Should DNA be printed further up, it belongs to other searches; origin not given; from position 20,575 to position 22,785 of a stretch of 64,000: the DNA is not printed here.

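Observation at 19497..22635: Convergent LeuA/HMGL-like synthase and a permuted LeuD-LeuC fusion (swivel domain first)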

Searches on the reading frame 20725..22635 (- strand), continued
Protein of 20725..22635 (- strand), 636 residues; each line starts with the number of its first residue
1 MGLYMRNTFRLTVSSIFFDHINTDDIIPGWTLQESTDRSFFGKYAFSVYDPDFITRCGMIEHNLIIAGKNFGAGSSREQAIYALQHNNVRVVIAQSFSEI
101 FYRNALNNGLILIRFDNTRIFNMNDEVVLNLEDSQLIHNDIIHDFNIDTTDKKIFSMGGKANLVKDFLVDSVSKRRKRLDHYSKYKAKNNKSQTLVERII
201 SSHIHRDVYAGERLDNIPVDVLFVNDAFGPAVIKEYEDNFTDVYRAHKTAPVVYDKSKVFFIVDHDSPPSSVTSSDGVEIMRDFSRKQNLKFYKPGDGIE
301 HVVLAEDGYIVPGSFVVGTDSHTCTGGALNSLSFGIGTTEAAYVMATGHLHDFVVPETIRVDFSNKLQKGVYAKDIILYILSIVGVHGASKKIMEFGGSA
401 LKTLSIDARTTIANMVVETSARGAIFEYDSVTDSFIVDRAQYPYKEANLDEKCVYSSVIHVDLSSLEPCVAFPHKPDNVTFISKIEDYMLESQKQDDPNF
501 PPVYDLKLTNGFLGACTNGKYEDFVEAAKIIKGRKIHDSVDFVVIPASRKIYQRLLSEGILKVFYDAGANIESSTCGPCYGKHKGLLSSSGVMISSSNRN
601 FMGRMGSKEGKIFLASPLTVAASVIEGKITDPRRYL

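Call 34: search_protein_families(library=ncbifam, proteins=[L089:8851-10011:+, L089:11890-12951:+, L088:5100-6596:+, L088:11933-13006:+, L003:8846-9994:+, L003:11890-12951:+, L085:5084-6238:+], max_evalue=0.00001)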
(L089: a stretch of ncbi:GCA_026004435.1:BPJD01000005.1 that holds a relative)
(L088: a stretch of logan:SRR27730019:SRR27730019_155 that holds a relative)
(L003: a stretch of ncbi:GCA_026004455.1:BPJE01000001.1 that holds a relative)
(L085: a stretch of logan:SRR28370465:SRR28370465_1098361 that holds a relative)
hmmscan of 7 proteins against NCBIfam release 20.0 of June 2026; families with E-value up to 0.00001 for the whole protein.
L089:8851-10011:+ (386 aa): 26 families (the best 25 are shown)
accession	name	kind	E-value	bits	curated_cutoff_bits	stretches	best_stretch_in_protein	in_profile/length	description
NF002086.0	PRK00915.1-3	equivalog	4.9e-182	606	532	1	2-380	5-385/516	2-isopropylmalate synthase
TIGR00973.1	leuA_bact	equivalog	2.4e-170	567.3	598.7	1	3-382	1-382/494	2-isopropylmalate synthase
NF002084.0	PRK00915.1-1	equivalog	1.1e-161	538.9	748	1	2-383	3-385/523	2-isopropylmalate synthase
NF002087.0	PRK00915.1-4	equivalog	1.9e-154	515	729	1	2-378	5-384/516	2-isopropylmalate synthase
NF002088.0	PRK00915.1-5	equivalog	1.1e-146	489.3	697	1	1-383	1-385/514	2-isopropylmalate synthase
NF002085.0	PRK00915.1-2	subfamily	9.9e-119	397.3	517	1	1-384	11-384/504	2-isopropylmalate synthase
TIGR02090.1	LEU1_arch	subfamily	4.6e-117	391.2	484.75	1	5-375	2-362/363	isopropylmalate/citramalate/homocitrate synthases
NF041069.1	IPMS_Sufob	equivalog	3.4e-110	368.8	600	1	5-379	2-368/371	isopropylmalate synthase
TIGR02660.1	nifV_homocitr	equivalog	6.5e-86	288.9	462.9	1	4-374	2-363/365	homocitrate synthase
TIGR02146.1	LysS_fung_arch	equivalog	4.9e-74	249.6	413.55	1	6-353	1-338/344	homocitrate synthase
NF042434.1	IPMS_Lepto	equivalog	5.7e-74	249.3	500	1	2-355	4-364/374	2-isopropylmalate synthase LeuA2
TIGR00977.1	citramal_synth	equivalog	3.2e-58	197.3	450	1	3-367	1-365/526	citramalate synthase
NF042433.1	CitmalDyn_Leptosp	equivalog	8e-42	143.5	950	1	3-383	7-387/514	(R)-citramalate synthase CimA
NF002991.1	PRK03739.1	subfamily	1.7e-36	126.1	455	1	9-340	32-391/550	2-isopropylmalate synthase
TIGR00970.1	leuA_yeast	equivalog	2.1e-33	115.7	697.4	1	9-305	32-345/564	2-isopropylmalate synthase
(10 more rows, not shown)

L089:11890-12951:+ (353 aa): 16 families
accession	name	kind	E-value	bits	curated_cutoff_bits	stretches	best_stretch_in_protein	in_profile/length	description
TIGR00169.1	leuB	equivalog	3.2e-141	470.4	353.2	1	5-342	2-346/349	3-isopropylmalate dehydrogenase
TIGR02088.1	LEU3_arch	subfamily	4.7e-87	292.2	409.8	1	5-333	1-313/324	isopropylmalate/isohomocitrate dehydrogenases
NF002898.0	PRK03437.1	equivalog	3.2e-82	276.6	393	1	3-349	5-345/347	3-isopropylmalate dehydrogenase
NF040626.1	AksF2_Meth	equivalog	2.7e-76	257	540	1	3-350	2-331/333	homoisocitrate dehydrogenase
NF040619.1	AksF_Meth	equivalog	6e-75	252.4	500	1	4-331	3-331/343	homoisocitrate dehydrogenase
NF006529.0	PRK08997.1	equivalog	3.4e-66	223.5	510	1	1-324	2-311/335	isocitrate dehydrogenase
NF040855.1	iso_homocit_dh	equivalog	7.6e-66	222.7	680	1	5-351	4-321/345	isocitrate--homoisocitrate dehydrogenase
TIGR02089.1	TTC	equivalog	4.7e-65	219.8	470.4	1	4-334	5-339/352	tartrate dehydrogenase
NF006673.0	PRK09222.1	equivalog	1.8e-60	205.3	509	1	2-343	4-335/482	NADP-dependent isocitrate dehydrogenase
NF006048.0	PRK08194.1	equivalog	9.7e-60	202.5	501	1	3-347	4-347/352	tartrate dehydrogenase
TIGR02924.1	ICDH_alpha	equivalog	3.3e-51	174.8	561.35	1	5-346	3-334/473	isocitrate dehydrogenase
TIGR00175.1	mito_nad_idh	equivalog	7.9e-46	156.7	432.4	1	2-324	3-310/334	isocitrate dehydrogenase (NAD(+))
NF005036.0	PRK06451.1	equivalog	1.5e-39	135.9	484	2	216-350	273-409/412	NADP-dependent isocitrate dehydrogenase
TIGR00183.1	prok_nadp_idh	equivalog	3.9e-32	111.6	567.3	2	211-332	275-395/417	isocitrate dehydrogenase (NADP(+))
NF005425.0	PRK07006.1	equivalog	1e-27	97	490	2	219-331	283-394/416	NADP-dependent isocitrate dehydrogenase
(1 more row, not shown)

L088:5100-6596:+ (498 aa): 26 families (the best 25 are shown)
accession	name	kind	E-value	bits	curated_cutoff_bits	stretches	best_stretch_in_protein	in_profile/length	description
NF002086.0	PRK00915.1-3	equivalog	7e-217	721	532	1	2-496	5-503/516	2-isopropylmalate synthase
TIGR00973.1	leuA_bact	equivalog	2.2e-197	656.5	598.7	1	3-492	1-494/494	2-isopropylmalate synthase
NF002087.0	PRK00915.1-4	equivalog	1.8e-188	627.3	729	1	2-497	5-505/516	2-isopropylmalate synthase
NF002084.0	PRK00915.1-1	equivalog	1.1e-184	614.8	748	1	2-495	3-500/523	2-isopropylmalate synthase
NF002088.0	PRK00915.1-5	equivalog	1.3e-172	574.9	697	1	1-496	1-500/514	2-isopropylmalate synthase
NF002085.0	PRK00915.1-2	subfamily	1.3e-140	469.5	517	1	1-496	11-501/504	2-isopropylmalate synthase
TIGR02090.1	LEU1_arch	subfamily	1.1e-124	416.3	484.75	1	4-373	1-359/363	isopropylmalate/citramalate/homocitrate synthases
NF041069.1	IPMS_Sufob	equivalog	7.8e-118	394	600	1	4-375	1-363/371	isopropylmalate synthase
TIGR02660.1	nifV_homocitr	equivalog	4.3e-93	312.5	462.9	1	4-373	2-361/365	homocitrate synthase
NF042434.1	IPMS_Lepto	equivalog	1.8e-79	267.5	500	1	2-363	4-371/374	2-isopropylmalate synthase LeuA2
TIGR02146.1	LysS_fung_arch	equivalog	8.1e-79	265.3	413.55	1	6-357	1-341/344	homocitrate synthase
TIGR00977.1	citramal_synth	equivalog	5.2e-75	252.7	450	1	4-495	2-517/526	citramalate synthase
NF002991.1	PRK03739.1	subfamily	9.9e-55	186.3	455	1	9-493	32-550/550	2-isopropylmalate synthase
NF042433.1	CitmalDyn_Leptosp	equivalog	2.4e-44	151.8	950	1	3-487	7-503/514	(R)-citramalate synthase CimA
TIGR00970.1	leuA_yeast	equivalog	2e-40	138.9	697.4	1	8-494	31-562/564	2-isopropylmalate synthase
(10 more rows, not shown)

L088:11933-13006:+ (357 aa): 17 families
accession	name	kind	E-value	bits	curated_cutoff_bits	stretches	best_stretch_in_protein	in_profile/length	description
TIGR00169.1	leuB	equivalog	2.1e-140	467.7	353.2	1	5-342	1-337/349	3-isopropylmalate dehydrogenase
TIGR02088.1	LEU3_arch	subfamily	9.1e-90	301.2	409.8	1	6-350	1-321/324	isopropylmalate/isohomocitrate dehydrogenases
NF002898.0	PRK03437.1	equivalog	3.5e-84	283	393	1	2-352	3-341/347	3-isopropylmalate dehydrogenase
NF040626.1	AksF2_Meth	equivalog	5.1e-83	279.1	540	1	4-356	2-330/333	homoisocitrate dehydrogenase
NF040619.1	AksF_Meth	equivalog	2.5e-80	270.2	500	1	4-338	2-331/343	homoisocitrate dehydrogenase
TIGR02089.1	TTC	equivalog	1e-75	254.9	470.4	1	1-353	1-349/352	tartrate dehydrogenase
NF006529.0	PRK08997.1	equivalog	1.6e-73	247.5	510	1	1-355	1-334/335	isocitrate dehydrogenase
NF006673.0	PRK09222.1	equivalog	1.5e-68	231.9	509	1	3-356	4-341/482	NADP-dependent isocitrate dehydrogenase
NF006048.0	PRK08194.1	equivalog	3.4e-66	223.7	501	1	1-356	1-349/352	tartrate dehydrogenase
NF040855.1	iso_homocit_dh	equivalog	3e-64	217.5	680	1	4-353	2-316/345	isocitrate--homoisocitrate dehydrogenase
TIGR02924.1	ICDH_alpha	equivalog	4.6e-57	194.1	561.35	1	5-356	2-337/473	isocitrate dehydrogenase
TIGR00175.1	mito_nad_idh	equivalog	5.9e-53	180.2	432.4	1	3-356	3-334/334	isocitrate dehydrogenase (NAD(+))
NF005036.0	PRK06451.1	equivalog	7.4e-44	150.1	484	2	220-338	273-387/412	NADP-dependent isocitrate dehydrogenase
TIGR00183.1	prok_nadp_idh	equivalog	1.3e-36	126.4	567.3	2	220-356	280-416/417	isocitrate dehydrogenase (NADP(+))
NF005425.0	PRK07006.1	equivalog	2.5e-31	108.9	490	2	223-356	283-416/416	NADP-dependent isocitrate dehydrogenase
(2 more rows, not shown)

L003:8846-9994:+ (382 aa): 28 families (the best 25 are shown)
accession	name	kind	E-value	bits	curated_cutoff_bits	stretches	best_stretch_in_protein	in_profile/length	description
NF002086.0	PRK00915.1-3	equivalog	9.1e-184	611.7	532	1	2-378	5-383/516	2-isopropylmalate synthase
TIGR00973.1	leuA_bact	equivalog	2.8e-171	570.3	598.7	1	3-378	1-378/494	2-isopropylmalate synthase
NF002084.0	PRK00915.1-1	equivalog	4.3e-164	546.9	748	1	2-377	3-380/523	2-isopropylmalate synthase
NF002087.0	PRK00915.1-4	equivalog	7.9e-157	522.9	729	1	2-376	5-382/516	2-isopropylmalate synthase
NF002088.0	PRK00915.1-5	equivalog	5.6e-148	493.6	697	1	1-378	1-380/514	2-isopropylmalate synthase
TIGR02090.1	LEU1_arch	subfamily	8.5e-123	410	484.75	1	4-375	1-362/363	isopropylmalate/citramalate/homocitrate synthases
NF002085.0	PRK00915.1-2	subfamily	3.5e-121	405.4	517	1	1-378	11-378/504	2-isopropylmalate synthase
NF041069.1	IPMS_Sufob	equivalog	1.6e-114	383.1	600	1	5-379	2-368/371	isopropylmalate synthase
TIGR02660.1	nifV_homocitr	equivalog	1.1e-89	301.3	462.9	1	4-374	2-363/365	homocitrate synthase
TIGR02146.1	LysS_fung_arch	equivalog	2.5e-77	260.5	413.55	1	6-355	1-340/344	homocitrate synthase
NF042434.1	IPMS_Lepto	equivalog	5.3e-77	259.3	500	1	2-359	4-368/374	2-isopropylmalate synthase LeuA2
TIGR00977.1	citramal_synth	equivalog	3.1e-59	200.7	450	1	3-352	1-355/526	citramalate synthase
NF042433.1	CitmalDyn_Leptosp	equivalog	3.8e-43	147.8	950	1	3-372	7-376/514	(R)-citramalate synthase CimA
NF002991.1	PRK03739.1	subfamily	7.9e-40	137.1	455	1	9-342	32-393/550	2-isopropylmalate synthase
TIGR00970.1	leuA_yeast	equivalog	1.2e-35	123.1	697.4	1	9-304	32-344/564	2-isopropylmalate synthase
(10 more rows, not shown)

L003:11890-12951:+ (353 aa): 16 families
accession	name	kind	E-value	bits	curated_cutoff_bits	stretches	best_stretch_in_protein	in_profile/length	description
TIGR00169.1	leuB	equivalog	2.1e-141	471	353.2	1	5-340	2-344/349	3-isopropylmalate dehydrogenase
TIGR02088.1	LEU3_arch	subfamily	2.9e-92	309.4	409.8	1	5-331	1-311/324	isopropylmalate/isohomocitrate dehydrogenases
NF002898.0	PRK03437.1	equivalog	5e-83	279.2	393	1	5-348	7-344/347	3-isopropylmalate dehydrogenase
NF040626.1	AksF2_Meth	equivalog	1.3e-80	271.2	540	1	5-351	4-332/333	homoisocitrate dehydrogenase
NF040619.1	AksF_Meth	equivalog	1.9e-80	270.5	500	1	5-331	4-331/343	homoisocitrate dehydrogenase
NF006529.0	PRK08997.1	equivalog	4.6e-69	232.9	510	1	1-344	2-330/335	isocitrate dehydrogenase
TIGR02089.1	TTC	equivalog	5e-69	232.9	470.4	1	5-336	6-341/352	tartrate dehydrogenase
NF040855.1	iso_homocit_dh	equivalog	3.2e-66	223.9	680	1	5-348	4-318/345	isocitrate--homoisocitrate dehydrogenase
NF006673.0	PRK09222.1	equivalog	3.4e-61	207.7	509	1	2-350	4-342/482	NADP-dependent isocitrate dehydrogenase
NF006048.0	PRK08194.1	equivalog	7.5e-60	202.9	501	1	4-335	5-337/352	tartrate dehydrogenase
TIGR02924.1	ICDH_alpha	equivalog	6.8e-53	180.4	561.35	1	5-350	3-338/473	isocitrate dehydrogenase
TIGR00175.1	mito_nad_idh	equivalog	3.7e-48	164.4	432.4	1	3-343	4-328/334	isocitrate dehydrogenase (NAD(+))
NF005036.0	PRK06451.1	equivalog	4.7e-43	147.5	484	2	213-349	270-408/412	NADP-dependent isocitrate dehydrogenase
TIGR00183.1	prok_nadp_idh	equivalog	1.1e-37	129.9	567.3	2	194-352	260-416/417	isocitrate dehydrogenase (NADP(+))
NF005425.0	PRK07006.1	equivalog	1e-32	113.5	490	2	209-350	273-414/416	NADP-dependent isocitrate dehydrogenase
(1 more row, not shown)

L085:5084-6238:+ (384 aa): 0 families

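Call 40: predict_structure(alignment_id=A1)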
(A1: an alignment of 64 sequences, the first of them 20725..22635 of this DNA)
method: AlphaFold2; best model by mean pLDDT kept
length: 636 residues; sequences in the alignment: 64
mean_pLDDT: 92.0   pTM: 0.91
mean pLDDT of the five models: 92.0, 91.9, 91.6, 90.7, 90.4
residues with pLDDT >= 90: 490; 70-90: 124; 50-70: 16; < 50: 6
segments of 3 or more residues with pLDDT < 50: 1-4
pLDDT, mean of each block of 10 residues (from residue 1): 65 94 85 90 91 95 95 85 97 93 94 95 97 94 93 90 92 85 81 96 95 95 94 96 94 94 87 93 97 93 94 95 89 95 97 96 96 97 90 96 96 91 96 96 94 95 98 92 98 89 94 91 97 97 94 97 97 78 65 87 71 95 98 95
secondary structure, 60 per line:
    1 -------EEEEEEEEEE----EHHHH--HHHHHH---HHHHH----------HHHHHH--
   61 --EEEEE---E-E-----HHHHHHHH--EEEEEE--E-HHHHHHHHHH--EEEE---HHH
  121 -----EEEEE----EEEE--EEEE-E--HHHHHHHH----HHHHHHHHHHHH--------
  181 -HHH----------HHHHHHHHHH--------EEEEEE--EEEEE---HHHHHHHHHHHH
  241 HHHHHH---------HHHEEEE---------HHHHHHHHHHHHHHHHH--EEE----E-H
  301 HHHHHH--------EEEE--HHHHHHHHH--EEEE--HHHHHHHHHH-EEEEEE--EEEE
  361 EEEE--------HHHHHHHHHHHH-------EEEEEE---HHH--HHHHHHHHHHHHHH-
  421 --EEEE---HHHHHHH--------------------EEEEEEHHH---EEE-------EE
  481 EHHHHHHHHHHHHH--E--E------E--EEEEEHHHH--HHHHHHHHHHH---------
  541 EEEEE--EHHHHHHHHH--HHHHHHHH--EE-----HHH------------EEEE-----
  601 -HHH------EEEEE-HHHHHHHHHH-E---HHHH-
elements in order: E8-17 H23-26 H29-34 H38-42 H53-58 E63-67 H79-86 E89-94 H99-108 E111-114 E126-130 E135-138 E141-144 H149-156 H161-172 H195-204 E213-218 E221-225 H229-246 E259-262 H272-288 E291-293 H300-306 E315-318 H321-329 E332-335 H338-347 E349-354 E357-364 H373-384 E392-397 H406-419 E423-426 H430-436 E457-462 E469-471 E479-481 H482-494 E510-514 H515-518 H521-531 E541-545 H549-557 H560-567 E592-595 E611-615 H617-626 H632-635
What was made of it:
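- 22060..22140 (-): Inter-domain linker, aa ~166-192. In the model it is the tail of a helix followed by coil, with pLDDT 81-85 (call 40).
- On AcnB: The swivel domain starts at about residue 8 (call 40).
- The model has pLDDT 92 and pTM 0.91 (call 40). The model is confident (call 40). A structured linker is modelled (call 40).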

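Call 45: fold_search(model_id=the predicted structure, library=pdb)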
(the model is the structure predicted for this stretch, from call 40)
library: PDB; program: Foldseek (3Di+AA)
matches with E <= 10: 1055; with E <= 0.001: 39
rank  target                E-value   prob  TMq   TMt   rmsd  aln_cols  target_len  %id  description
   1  4kp2_A                1.1e-44  1.00  0.62  0.93   2.4       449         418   34  Crystal structure of homoaconitase large subunit from methanococcus jannaschii (MJ1003) (released 2014-04-23)
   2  4kp1                  4.7e-43  1.00  0.61  0.90   3.0       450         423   35  Crystal structure of IPM isomerase large subunit from methanococcus jannaschii (MJ0499) (released 2014-04-23)
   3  4nqy_A                6.4e-40  1.00  0.60  0.92   2.7       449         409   35  The reduced form of MJ0499 (released 2014-05-21)
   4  1l5j_A                7.5e-39  1.00  0.80  0.60   4.7       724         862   19  CRYSTAL STRUCTURE OF E. COLI ACONITASE B. (released 2002-06-12)
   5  1nis                  2.4e-33  1.00  0.57  0.49   6.5       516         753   24  CRYSTAL STRUCTURE OF ACONITASE WITH TRANS-ACONITATE AND NITROCITRATE BOUND (released 1993-10-31)
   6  5acn                  3.1e-33  1.00  0.60  0.51   5.8       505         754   24  STRUCTURE OF ACTIVATED ACONITASE. FORMATION OF THE (4FE-4S) CLUSTER IN THE CRYSTAL (released 1990-07-15)
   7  1aco                  1.0e-32  1.00  0.58  0.49   6.7       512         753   24  CRYSTAL STRUCTURE OF ACONITASE WITH TRANSACONITATE BOUND (released 1993-10-31)
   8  1b0m                  3.0e-32  1.00  0.61  0.51   6.9       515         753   24  ACONITASE R644Q:FLUOROCITRATE COMPLEX (released 1998-11-18)
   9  1b0j                  4.5e-32  1.00  0.58  0.49   6.3       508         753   25  CRYSTAL STRUCTURE OF ACONITASE WITH ISOCITRATE (released 1998-11-18)
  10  1c96                  4.7e-32  1.00  0.61  0.52   5.6       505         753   25  S642A:CITRATE COMPLEX OF ACONITASE (released 1999-08-12)
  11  7acn                  5.9e-32  1.00  0.58  0.49   6.4       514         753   24  CRYSTAL STRUCTURES OF ACONITASE WITH ISOCITRATE AND NITROISOCITRATE BOUND (released 1993-10-31)
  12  9a4j_A                2.6e-26  1.00  0.55  0.40  13.6       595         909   20  Integrative model of ACNA-IDH by crosslinking MS and deep learning (released 2024-09-18)
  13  2b3x                  8.4e-26  1.00  0.57  0.42   4.1       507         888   23  Structure of an orthorhombic crystal form of human cytosolic aconitase (IRP1) (released 2006-01-10)
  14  3sn2_A                1.4e-21  1.00  0.39  0.30  10.9       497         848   21  Crystal structure analysis of iron regulatory protein 1 in complex with transferrin receptor IRE B RNA (released 2011-11-23)
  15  3snp_A                3.3e-21  1.00  0.43  0.34  10.3       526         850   20  Crystal structure analysis of iron regulatory protein 1 in complex with ferritin H IRE RNA (released 2011-07-27)
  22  2pkp                  1.9e-11  1.00  0.24  0.84   2.8       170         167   32  Crystal structure of 3-isopropylmalate dehydratase (leuD)from Methhanocaldococcus Jannaschii DSM2661 (MJ1271) (released 2008-04-22)
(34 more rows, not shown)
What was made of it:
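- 22141..22614 (-): Swivel domain (aconitase domain 4, LeuD-like), aa ~8-165 of the fusion, carrying the substrate-recognition loop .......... and the GAGSSRE motif. Foldseek TMt 0.84-0.87 to those structures (call 45).
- On Aconitase superfamily, IPMI/HACN subfamily: Foldseek TMt is 0.84-0.87 to LeuD/HacB structures (call 45).
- On AcnB: Full-length Foldseek alignment to 1l5j, TMq 0.80 (call 45).
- The core matches HacA/LeuC at TMt 0.90-0.93, and the full length matches AcnB at TMq 0.80 (call 45).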

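Call 46: search_protein_families(library=ncbifam, proteins=[L001:13244-13942:+], max_evalue=0.001)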
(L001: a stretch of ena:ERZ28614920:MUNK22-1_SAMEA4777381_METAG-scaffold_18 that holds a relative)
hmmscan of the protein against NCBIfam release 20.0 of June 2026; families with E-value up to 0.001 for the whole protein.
L001:13244-13942:+ (232 aa): 0 families

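Call 48: search_protein_families(library=pfam, proteins=[L085:5084-6238:+, L001:13244-13942:+], max_evalue=10)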
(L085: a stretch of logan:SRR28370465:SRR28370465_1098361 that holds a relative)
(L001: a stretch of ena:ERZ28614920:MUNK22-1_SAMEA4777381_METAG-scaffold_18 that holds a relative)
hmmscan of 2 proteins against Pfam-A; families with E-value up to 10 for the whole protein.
L085:5084-6238:+ (384 aa): 2 families
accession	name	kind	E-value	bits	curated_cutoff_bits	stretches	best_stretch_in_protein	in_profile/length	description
PF13403.11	Hint_2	-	0.1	13.4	28.4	1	153-207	79-134/147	Hint domain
PF01300.24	Sua5_yciO_yrdC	-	0.12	12.3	25.1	1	228-263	109-143/178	Telomere recombination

L001:13244-13942:+ (232 aa): 2 families
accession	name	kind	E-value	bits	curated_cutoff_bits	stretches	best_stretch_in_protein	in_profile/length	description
PF01300.24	Sua5_yciO_yrdC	-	0.036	14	25.1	1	147-172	115-141/178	Telomere recombination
PF16861.10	Carbam_trans_C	-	0.042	13.9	27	1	119-183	101-162/170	Carbamoyltransferase C-terminus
